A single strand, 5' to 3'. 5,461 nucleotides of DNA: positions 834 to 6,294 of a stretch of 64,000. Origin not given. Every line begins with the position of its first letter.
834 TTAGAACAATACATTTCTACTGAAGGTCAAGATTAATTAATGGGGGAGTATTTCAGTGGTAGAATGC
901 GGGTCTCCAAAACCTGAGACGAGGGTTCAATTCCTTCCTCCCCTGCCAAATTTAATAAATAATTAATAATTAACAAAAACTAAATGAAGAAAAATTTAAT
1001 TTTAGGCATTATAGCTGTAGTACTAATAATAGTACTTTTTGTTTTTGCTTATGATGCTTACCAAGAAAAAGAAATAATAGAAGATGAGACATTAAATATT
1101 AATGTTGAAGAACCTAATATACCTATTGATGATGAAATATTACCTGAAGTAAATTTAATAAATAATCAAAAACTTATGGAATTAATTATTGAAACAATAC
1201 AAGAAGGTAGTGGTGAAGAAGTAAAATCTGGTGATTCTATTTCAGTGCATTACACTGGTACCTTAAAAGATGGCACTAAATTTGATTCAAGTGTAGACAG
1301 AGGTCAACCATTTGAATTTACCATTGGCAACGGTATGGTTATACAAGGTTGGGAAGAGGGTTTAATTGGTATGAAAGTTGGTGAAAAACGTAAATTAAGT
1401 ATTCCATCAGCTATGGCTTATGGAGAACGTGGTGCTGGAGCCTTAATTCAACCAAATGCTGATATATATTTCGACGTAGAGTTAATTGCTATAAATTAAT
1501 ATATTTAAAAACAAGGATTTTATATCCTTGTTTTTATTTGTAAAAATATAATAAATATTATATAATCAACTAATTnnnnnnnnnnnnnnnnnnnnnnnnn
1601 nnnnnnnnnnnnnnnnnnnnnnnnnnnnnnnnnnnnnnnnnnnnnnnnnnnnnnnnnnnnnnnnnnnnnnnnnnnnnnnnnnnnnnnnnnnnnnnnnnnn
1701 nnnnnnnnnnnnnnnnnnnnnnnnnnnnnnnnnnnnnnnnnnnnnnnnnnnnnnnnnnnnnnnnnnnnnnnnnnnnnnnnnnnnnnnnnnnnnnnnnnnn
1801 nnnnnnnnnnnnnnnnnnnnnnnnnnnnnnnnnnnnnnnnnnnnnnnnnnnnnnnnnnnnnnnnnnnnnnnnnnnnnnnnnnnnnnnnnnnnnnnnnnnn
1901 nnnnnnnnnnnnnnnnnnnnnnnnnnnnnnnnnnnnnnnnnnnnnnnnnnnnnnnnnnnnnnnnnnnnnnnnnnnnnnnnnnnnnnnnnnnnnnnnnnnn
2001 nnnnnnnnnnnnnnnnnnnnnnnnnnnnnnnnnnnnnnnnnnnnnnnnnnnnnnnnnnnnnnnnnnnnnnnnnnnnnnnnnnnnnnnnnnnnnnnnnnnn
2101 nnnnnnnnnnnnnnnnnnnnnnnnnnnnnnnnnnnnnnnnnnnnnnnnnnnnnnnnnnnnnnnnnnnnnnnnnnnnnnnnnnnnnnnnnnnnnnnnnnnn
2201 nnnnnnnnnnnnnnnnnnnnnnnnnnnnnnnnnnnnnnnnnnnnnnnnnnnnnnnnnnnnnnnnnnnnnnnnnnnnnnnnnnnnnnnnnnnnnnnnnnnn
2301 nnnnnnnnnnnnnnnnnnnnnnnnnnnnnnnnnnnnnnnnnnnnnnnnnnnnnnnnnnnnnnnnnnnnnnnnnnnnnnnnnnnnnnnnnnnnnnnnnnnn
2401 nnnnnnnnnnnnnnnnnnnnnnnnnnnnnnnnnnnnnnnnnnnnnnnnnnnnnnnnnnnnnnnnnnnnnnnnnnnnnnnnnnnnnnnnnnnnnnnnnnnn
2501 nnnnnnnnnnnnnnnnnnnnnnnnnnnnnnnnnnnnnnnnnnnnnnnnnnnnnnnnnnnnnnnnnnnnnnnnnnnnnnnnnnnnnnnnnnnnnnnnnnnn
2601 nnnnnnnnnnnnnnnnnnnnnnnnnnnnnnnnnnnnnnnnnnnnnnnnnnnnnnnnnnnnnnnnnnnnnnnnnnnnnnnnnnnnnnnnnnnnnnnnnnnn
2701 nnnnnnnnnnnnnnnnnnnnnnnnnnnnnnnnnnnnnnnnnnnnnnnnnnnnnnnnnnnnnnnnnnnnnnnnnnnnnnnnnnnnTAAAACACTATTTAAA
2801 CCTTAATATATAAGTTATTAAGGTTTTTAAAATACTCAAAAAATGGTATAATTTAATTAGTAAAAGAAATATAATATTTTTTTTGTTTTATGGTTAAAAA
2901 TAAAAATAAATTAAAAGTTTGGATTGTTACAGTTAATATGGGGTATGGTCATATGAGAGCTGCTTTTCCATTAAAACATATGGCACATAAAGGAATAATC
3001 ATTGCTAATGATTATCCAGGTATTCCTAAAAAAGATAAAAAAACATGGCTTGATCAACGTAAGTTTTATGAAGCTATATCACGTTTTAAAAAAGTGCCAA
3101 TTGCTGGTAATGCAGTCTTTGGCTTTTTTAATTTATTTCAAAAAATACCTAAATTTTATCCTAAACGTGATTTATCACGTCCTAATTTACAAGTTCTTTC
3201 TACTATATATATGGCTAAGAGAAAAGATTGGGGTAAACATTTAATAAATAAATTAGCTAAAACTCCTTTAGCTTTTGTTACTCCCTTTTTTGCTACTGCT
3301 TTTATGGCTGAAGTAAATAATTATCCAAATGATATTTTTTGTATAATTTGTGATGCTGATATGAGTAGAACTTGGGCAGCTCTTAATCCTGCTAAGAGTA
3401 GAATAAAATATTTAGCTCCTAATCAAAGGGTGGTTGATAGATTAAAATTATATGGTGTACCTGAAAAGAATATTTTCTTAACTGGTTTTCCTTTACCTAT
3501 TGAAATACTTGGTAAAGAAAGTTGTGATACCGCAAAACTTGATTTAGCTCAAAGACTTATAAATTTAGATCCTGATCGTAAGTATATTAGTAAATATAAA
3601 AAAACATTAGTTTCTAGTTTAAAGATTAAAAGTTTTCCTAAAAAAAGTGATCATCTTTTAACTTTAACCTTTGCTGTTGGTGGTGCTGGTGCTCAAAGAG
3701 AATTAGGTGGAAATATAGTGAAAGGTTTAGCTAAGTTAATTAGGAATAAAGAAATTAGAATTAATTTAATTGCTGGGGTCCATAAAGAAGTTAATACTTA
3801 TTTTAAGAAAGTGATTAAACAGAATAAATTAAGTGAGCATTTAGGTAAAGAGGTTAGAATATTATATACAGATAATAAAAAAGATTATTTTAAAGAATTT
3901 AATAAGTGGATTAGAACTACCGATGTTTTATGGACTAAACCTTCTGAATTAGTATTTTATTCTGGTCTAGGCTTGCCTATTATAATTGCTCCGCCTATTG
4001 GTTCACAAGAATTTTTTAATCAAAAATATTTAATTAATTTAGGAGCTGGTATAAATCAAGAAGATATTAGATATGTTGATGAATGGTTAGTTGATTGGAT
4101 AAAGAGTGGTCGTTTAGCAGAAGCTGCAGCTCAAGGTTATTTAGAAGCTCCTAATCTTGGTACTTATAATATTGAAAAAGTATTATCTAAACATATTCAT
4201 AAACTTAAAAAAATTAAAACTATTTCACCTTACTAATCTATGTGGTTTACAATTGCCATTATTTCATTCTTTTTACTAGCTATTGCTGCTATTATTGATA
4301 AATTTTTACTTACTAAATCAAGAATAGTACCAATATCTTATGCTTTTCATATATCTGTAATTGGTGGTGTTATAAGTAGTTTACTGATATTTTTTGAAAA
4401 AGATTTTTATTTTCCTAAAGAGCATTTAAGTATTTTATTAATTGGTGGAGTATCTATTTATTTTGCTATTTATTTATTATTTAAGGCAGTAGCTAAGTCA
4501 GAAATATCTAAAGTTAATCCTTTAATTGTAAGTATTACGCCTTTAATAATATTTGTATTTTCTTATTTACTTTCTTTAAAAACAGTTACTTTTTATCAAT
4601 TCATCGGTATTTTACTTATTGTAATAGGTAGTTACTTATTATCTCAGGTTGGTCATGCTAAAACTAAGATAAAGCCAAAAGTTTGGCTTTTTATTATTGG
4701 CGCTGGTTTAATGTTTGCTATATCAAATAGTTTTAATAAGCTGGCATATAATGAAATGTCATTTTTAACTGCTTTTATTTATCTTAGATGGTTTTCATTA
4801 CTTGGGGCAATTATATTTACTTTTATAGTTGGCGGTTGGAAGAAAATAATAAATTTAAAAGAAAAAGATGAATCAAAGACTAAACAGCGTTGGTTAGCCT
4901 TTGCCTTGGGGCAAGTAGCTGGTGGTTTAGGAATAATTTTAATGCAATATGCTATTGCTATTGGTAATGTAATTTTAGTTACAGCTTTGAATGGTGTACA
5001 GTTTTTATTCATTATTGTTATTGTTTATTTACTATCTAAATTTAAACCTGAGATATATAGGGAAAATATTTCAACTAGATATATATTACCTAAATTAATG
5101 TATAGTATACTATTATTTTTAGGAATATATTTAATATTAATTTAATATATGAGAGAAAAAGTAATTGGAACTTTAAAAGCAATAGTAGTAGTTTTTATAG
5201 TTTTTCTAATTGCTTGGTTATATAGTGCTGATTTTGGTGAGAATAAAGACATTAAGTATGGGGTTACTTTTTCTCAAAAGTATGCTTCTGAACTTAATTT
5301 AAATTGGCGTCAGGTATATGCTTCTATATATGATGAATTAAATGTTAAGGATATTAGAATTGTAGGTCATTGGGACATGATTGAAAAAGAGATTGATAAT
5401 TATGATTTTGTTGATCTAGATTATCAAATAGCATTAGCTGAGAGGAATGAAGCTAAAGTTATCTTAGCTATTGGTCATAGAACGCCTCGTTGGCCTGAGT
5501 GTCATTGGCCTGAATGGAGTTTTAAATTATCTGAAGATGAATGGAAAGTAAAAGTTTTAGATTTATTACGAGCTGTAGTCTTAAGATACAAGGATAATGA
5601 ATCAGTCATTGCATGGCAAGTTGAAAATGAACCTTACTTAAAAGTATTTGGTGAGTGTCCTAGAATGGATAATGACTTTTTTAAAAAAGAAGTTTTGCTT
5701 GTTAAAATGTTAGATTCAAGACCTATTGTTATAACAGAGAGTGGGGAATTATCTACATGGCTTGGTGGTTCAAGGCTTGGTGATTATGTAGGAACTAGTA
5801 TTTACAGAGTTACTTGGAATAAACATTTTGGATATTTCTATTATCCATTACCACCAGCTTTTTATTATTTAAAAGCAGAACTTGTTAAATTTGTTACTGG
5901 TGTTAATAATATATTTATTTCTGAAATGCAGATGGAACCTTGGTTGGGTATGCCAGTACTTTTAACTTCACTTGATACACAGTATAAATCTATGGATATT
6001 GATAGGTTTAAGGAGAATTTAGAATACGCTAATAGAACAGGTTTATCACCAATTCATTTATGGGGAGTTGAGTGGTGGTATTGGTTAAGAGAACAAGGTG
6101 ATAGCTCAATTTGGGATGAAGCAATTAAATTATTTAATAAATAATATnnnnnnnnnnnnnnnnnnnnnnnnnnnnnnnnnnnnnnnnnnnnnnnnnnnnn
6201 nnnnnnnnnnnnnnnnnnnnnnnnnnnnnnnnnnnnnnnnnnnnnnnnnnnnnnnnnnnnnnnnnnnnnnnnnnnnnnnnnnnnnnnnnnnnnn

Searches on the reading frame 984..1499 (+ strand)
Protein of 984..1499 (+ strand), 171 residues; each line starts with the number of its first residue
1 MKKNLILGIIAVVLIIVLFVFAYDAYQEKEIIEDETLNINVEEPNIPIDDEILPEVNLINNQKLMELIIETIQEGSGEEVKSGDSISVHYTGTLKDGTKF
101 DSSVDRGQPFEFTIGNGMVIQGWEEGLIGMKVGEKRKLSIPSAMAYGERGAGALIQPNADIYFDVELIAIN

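Call 35: search_protein_families(library=pfam, proteins=[window:984-1499:+], max_evalue=0.001)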
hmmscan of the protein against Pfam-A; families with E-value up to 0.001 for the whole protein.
window:984-1499:+ (171 aa): 1 family
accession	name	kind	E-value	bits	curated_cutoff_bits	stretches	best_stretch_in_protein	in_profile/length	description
PF00254.34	FKBP_C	-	1.1e-37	128.6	21.1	1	78-168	3-94/94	FKBP-type peptidyl-prolyl cis-trans isomerase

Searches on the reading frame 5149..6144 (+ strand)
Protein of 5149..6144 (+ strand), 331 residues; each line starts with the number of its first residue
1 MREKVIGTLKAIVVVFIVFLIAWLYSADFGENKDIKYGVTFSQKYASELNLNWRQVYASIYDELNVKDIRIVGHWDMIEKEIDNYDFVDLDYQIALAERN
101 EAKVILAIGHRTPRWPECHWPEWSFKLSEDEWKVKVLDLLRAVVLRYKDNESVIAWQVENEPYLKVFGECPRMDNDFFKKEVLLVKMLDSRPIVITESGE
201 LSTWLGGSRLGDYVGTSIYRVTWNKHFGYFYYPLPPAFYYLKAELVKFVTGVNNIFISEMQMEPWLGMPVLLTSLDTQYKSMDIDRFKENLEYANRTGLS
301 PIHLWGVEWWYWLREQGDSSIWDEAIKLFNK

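Call 35: search_protein_families(library=pfam, proteins=[window:5149-6144:+], max_evalue=0.001)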
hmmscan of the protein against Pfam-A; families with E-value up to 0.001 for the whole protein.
window:5149-6144:+ (331 aa): 3 families
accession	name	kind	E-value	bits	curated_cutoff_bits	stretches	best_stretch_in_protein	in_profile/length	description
PF02449.21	Glyco_hydro_42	-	8.7e-09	35.6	21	1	65-177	25-154/376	Beta-galactosidase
PF00331.26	Glyco_hydro_10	-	0.0005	19.8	22.1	1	74-162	46-129/311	Glycosyl hydrolase family 10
PF02836.23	Glyco_hydro_2_C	-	0.00056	19.6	21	1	121-173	95-137/302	Glycosyl hydrolases family 2, TIM barrel domain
